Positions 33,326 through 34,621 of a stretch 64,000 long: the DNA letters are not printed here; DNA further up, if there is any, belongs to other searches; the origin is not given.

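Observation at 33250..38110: Modular paralogous lipoprotein locus with shared 5'/3' ends and different mature domains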

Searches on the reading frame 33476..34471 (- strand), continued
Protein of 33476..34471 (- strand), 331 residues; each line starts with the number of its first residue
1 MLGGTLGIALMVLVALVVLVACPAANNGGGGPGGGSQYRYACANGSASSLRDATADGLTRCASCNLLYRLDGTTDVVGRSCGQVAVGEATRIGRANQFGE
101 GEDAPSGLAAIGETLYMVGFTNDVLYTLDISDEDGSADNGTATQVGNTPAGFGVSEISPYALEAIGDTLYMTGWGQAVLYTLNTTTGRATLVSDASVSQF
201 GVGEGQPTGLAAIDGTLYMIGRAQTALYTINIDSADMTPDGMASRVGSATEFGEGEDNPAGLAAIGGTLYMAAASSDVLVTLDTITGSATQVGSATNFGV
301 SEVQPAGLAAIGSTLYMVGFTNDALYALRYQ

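Call 43: find_encoding_contigs(protein=P0056, flank=10000, max_places=2)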
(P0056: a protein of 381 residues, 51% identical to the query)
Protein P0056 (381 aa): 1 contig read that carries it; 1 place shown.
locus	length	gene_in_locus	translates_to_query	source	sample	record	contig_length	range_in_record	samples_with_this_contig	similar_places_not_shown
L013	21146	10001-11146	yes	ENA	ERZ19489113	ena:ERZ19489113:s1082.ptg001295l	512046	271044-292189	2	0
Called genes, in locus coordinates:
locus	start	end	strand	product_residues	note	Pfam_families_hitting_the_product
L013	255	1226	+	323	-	PF03116:NQR2_RnfD_RnfE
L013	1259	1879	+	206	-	PF04205:FMN_bind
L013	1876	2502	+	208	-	PF02508:Rnf-Nqr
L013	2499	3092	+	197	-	PF02508:Rnf-Nqr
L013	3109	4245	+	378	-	PF00111:Fer2, PF00970:FAD_binding_6, PF00175:NAD_binding_1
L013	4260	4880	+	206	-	PF01202:SKI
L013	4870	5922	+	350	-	PF01264:Chorismate_synt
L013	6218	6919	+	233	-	-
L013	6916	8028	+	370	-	PF02086:MethyltransfD12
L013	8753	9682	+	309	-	PF14339:DUF4394 (faint)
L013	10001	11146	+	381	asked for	-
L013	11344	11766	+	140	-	PF00460:Flg_bb_rod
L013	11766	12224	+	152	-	PF00460:Flg_bb_rod, PF06429:Flg_bbr_C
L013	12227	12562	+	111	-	PF02049:FliE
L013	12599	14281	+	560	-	PF01514:YscJ_FliF, PF08345:YscJ_FliF_C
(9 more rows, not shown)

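Call 44: find_encoding_contigs(protein=P0054, flank=10000, max_places=2)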
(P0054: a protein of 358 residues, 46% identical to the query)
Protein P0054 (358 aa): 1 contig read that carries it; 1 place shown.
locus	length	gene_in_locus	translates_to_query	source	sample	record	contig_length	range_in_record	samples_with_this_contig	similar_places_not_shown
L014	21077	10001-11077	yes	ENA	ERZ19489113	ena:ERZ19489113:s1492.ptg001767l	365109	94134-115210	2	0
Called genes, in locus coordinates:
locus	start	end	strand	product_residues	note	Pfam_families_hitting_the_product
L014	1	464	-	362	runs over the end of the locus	PF00962:A_deaminase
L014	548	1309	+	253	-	PF00142:Fer4_NifH (faint), PF01656:CbiA, PF02374:ArsA_ATPase, PF06564:CBP_BcsQ, PF07015:VirC1 (weak), PF09140:MipZ (weak), PF10609:ParA, PF13614:AAA_31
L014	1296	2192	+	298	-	PF02195:ParB_N, PF17762:HTH_ParB, PF23552:ParB_C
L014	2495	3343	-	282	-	PF04151:PPC (weak)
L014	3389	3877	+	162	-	PF14339:DUF4394 (faint)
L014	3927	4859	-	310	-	-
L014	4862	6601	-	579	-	PF03484:B5, PF17759:tRNA_synthFbeta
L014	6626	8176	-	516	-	PF12802:MarR_2 (faint), PF01409:tRNA-synt_2d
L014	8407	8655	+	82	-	PF12646:DUF3783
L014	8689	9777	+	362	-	PF00155:Aminotran_1_2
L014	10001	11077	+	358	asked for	PF14339:DUF4394 (faint)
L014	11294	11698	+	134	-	PF08570:DUF1761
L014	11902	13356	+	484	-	PF05221:AdoHcyase, PF00670:AdoHcyase_NAD, PF02826:2-Hacid_dh_C, PF13241:NAD_binding_7 (faint)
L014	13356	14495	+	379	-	PF00438:S-AdoMet_synt_N, PF02772:S-AdoMet_synt_M, PF02773:S-AdoMet_synt_C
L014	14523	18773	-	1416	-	PF04997:RNA_pol_Rpb1_1, PF00623:RNA_pol_Rpb1_2, PF04983:RNA_pol_Rpb1_3, PF05000:RNA_pol_Rpb1_4, PF04998:RNA_pol_Rpb1_5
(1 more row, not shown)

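Call 45: find_encoding_contigs(protein=P0055, flank=10000, max_places=2)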
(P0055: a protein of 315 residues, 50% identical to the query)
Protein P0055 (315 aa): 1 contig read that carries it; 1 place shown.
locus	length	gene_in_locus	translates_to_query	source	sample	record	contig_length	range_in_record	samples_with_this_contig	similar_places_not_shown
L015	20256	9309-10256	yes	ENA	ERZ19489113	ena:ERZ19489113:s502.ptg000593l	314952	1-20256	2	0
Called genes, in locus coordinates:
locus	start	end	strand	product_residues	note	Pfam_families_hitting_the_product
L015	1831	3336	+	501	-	-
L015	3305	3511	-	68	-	-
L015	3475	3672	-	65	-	-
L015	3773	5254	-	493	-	PF07991:KARI_N, PF01450:KARI_C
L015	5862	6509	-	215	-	-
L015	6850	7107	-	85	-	-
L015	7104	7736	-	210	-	-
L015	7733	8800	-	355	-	-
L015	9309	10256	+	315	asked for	PF22000:DUF6929 (faint)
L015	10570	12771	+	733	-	PF00633:HHH (faint), PF22745:Nlig-Ia (weak), PF12738:PTCB-BRCT (faint), PF01653:DNA_ligase_aden, PF03120:OB_DNA_ligase, PF14520:HHH_5, PF00533:BRCT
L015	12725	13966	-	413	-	PF13738:Pyr_redox_3 (faint), PF13434:Lys_Orn_oxgnase (weak)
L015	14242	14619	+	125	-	PF25390:WD40_RLD, PF13540:RCC1_2 (weak)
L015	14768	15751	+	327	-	PF16811:TAtT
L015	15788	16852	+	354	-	PF03480:DctP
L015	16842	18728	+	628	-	PF06808:DctM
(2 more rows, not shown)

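Call 54: search_protein_representatives(alignment_id=A2)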
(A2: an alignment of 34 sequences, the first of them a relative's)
Query: 34 sequences, 332 profile positions. Proteins with E-value up to 0.001 (for the whole library): 2214; up to 1e-10: 779; up to 1e-30: 301. The best 150 are listed.
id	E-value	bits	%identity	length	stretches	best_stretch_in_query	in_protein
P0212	0.0e+00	1051.9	-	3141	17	88-311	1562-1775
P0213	2.4e-287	966.8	-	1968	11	97-323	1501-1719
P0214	9.1e-284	955.0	-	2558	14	105-323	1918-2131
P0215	1.6e-280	944.3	-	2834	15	114-324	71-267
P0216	5.6e-263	886.6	-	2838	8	94-328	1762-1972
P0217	4.8e-233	788.3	-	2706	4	88-330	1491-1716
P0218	1.6e-226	766.8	-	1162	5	94-329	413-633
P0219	2.6e-203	690.5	-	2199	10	114-329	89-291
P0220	5.7e-195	663.1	-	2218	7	90-311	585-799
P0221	1.2e-180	616.0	-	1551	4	32-322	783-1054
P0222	1.3e-175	599.5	-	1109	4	86-329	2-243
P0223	4.4e-173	591.2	-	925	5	88-329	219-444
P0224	1.9e-172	589.1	-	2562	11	116-317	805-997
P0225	1.1e-170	583.2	-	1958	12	96-322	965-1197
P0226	1.9e-162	556.2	-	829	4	87-312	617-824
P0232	2.8e-155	532.7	-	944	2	88-328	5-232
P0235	2.8e-142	489.9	-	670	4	91-329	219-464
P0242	1.4e-124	431.7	-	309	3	118-329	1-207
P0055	1.2e-112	392.5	-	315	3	135-295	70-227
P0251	1.2e-110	385.9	-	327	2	88-283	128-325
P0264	5.5e-96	337.7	-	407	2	88-312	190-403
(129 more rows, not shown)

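Call 55: search_protein_families(library=pfam, proteins=[P0218, P0222, P0223, P0226, P0232, P0235, P0242, P0251, P0264], max_evalue=0.001)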
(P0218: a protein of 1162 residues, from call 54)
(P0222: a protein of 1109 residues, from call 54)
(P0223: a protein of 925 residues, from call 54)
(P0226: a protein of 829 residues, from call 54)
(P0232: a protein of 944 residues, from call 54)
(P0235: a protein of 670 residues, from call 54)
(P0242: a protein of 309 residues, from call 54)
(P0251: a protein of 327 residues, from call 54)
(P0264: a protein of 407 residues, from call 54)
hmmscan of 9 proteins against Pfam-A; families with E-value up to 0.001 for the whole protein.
P0218 (1162 aa): 3 families
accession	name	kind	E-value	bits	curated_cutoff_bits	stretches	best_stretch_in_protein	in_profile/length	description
PF14339.12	DUF4394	-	1.1e-13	51.5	29.6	0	477-509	36-67/230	Domain of unknown function (DUF4394)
PF21959.2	DUF6923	-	1.7e-08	35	27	0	481-638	49-206/234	Repeat of unknown function (DUF6923)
PF13280.12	WYL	-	2.1e-07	31.3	21.8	0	654-670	33-49/70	WYL domain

P0222 (1109 aa): 3 families
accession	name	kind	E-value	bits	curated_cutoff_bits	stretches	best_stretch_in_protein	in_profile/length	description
PF14339.12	DUF4394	-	6.5e-14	52.3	29.6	0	403-480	143-220/230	Domain of unknown function (DUF4394)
PF13280.12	WYL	-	3e-06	27.6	21.8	0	17-36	30-49/70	WYL domain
PF22000.2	DUF6929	-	0.00013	21.7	27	0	963-999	6-41/286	Family of unknown function (DUF6929)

P0223 (925 aa): 7 families
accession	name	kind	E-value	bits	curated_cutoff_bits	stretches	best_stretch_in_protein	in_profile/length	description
PF14339.12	DUF4394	-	2e-24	86.7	29.6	0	382-412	37-66/230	Domain of unknown function (DUF4394)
PF21959.2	DUF6923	-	1e-17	65.2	27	4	219-319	70-171/234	Repeat of unknown function (DUF6923)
PF13964.12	Kelch_6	-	1.5e-08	34.8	25.3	0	132-164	7-45/50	Kelch motif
PF05593.20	RHS_repeat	-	4.8e-06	27.3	22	1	525-561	1-37/38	RHS Repeat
PF07646.21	Kelch_2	-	3.3e-05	24.1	21.3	0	132-154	7-36/48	Kelch motif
PF05096.18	Glu_cyclase_2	-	0.0002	21.3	22.3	0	285-362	127-203/249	Glutamine cyclotransferase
PF13280.12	WYL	-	0.00029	21.2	21.8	0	171-196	32-57/70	WYL domain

P0226 (829 aa): 7 families
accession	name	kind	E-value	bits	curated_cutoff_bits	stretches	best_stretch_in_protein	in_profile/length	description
PF14339.12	DUF4394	-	8.8e-24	84.6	29.6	0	468-498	38-67/230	Domain of unknown function (DUF4394)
PF21959.2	DUF6923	-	4.7e-14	53.2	27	0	374-450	95-170/234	Repeat of unknown function (DUF6923)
PF13964.12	Kelch_6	-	1.2e-11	44.6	25.3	0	546-575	7-42/50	Kelch motif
PF23263.1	C8-3_MUC4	-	2e-07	30.6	25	0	387-406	24-43/50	Mucin-4-like C8-3 domain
PF22000.2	DUF6929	-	9e-07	28.7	27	0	462-491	7-36/286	Family of unknown function (DUF6929)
PF25210.1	Kelch_FKB95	-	0.00011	22.3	70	0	636-755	83-201/268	FKB95, Kelch-repeats domain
PF24681.1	Kelch_KLHDC2_KLHL20_DRC7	-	0.00042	20.1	50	0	546-741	4-220/221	KLHDC2/KLHL20/DRC7 Kelch-repeats domain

P0232 (944 aa): 2 families
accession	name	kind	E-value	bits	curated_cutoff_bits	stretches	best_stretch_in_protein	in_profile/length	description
PF14339.12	DUF4394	-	5.2e-11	42.8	29.6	0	77-107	38-67/230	Domain of unknown function (DUF4394)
PF19078.6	Big_12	-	0.00041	21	27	1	736-790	9-64/102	Bacterial Ig-like domain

P0235 (670 aa): 1 family
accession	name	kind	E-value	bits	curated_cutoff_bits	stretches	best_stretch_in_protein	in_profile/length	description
PF14339.12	DUF4394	-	1.3e-07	31.6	29.6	0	548-630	35-114/230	Domain of unknown function (DUF4394)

P0242 (309 aa): 7 families
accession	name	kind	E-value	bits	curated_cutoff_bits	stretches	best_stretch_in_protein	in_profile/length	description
PF14339.12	DUF4394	-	7.9e-13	48.7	29.6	0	144-176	36-66/230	Domain of unknown function (DUF4394)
PF13280.12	WYL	-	9.5e-10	38.8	21.8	0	34-53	34-53/70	WYL domain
PF21959.2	DUF6923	-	2.8e-07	31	27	1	142-265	94-206/234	Repeat of unknown function (DUF6923)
PF13964.12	Kelch_6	-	6e-07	29.7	25.3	0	138-158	4-30/50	Kelch motif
PF01344.31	Kelch_1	-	7.7e-05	22.6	20.1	0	138-156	4-22/46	Kelch motif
PF07646.21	Kelch_2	-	0.00027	21.2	21.3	0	137-154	3-20/48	Kelch motif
PF21540.3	Choline_bind_4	-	0.00035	20.8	27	0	231-245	3-17/21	Choline-binding repeat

P0251 (327 aa): 3 families
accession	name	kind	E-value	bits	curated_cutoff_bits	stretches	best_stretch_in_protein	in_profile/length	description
PF21959.2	DUF6923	-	3.3e-05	24.2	27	1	82-183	70-171/234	Repeat of unknown function (DUF6923)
PF14339.12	DUF4394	-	4.7e-05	23.3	29.6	0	148-189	32-71/230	Domain of unknown function (DUF4394)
PF13964.12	Kelch_6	-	0.00024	21.4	25.3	0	148-181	6-44/50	Kelch motif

P0264 (407 aa): 7 families
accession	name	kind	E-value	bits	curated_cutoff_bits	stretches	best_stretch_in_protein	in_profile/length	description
PF14339.12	DUF4394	-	8e-17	61.8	29.6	0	172-202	40-69/230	Domain of unknown function (DUF4394)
PF00041.27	fn3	-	1.9e-06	28.4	25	1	4-60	31-82/84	Fibronectin type III domain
PF25354.1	Ig_NUP210_16th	-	2.4e-06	27.4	27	0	369-388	38-57/72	NUP210-like, Ig-like domain 16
PF17089.10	YjbT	-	7.3e-06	26.4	27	0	321-341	71-91/92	Uncharacterised protein family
PF12900.13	Pyridox_ox_2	-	8.9e-05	22.9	27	0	251-291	24-67/140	Pyridoxamine 5'-phosphate oxidase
PF17219.8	YAF2_RYBP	-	0.00051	19.9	22.4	0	180-195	2-17/33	Yaf2/RYBP C-terminal binding motif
PF06462.18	Hyd_WA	-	0.00068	19.8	21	0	344-356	16-28/30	Propeller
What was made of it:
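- Closest known: Pfam DUF4394 / DUF6923 beta-propeller repeat proteins. Same: All nine top hits scanned matched DUF4394, and eight of them passed its threshold (calls 54, 55).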

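Call 67: find_encoding_contigs(protein=P0089, flank=10000, max_places=3)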
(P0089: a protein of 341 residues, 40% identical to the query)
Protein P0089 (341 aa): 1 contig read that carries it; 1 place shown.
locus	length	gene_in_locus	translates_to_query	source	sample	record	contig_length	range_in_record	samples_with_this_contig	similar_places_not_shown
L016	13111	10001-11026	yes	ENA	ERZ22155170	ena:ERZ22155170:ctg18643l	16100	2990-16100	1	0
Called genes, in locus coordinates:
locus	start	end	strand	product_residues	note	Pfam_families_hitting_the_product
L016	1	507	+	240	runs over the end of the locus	PF02463:SMC_N (weak), PF00005:ABC_tran, PF13304:AAA_21 (weak)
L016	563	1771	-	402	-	PF00266:Aminotran_5, PF01041:DegT_DnrJ_EryC1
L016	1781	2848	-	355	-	PF02625:XdhC_CoxI, PF13478:XdhC_C, PF04945:YHS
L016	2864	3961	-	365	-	PF05762:VWA_CoxE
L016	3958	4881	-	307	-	PF13191:AAA_16 (weak), PF00004:AAA, PF07724:AAA_2 (weak), PF07726:AAA_3 (faint), PF07728:AAA_5, PF13401:AAA_22 (weak)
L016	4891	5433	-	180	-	PF06240:COXG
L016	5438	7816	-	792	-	PF01315:Ald_Xan_dh_C, PF02738:MoCoBD_1, PF20256:MoCoBD_2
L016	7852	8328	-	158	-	PF01799:Fer2_2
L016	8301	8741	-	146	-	PF03450:CO_deh_flav_C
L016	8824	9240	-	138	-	PF00941:FAD_binding_5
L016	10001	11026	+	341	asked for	PF10282:Lactonase (faint)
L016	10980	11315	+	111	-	-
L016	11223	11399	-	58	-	-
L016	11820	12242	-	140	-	-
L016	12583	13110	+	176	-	?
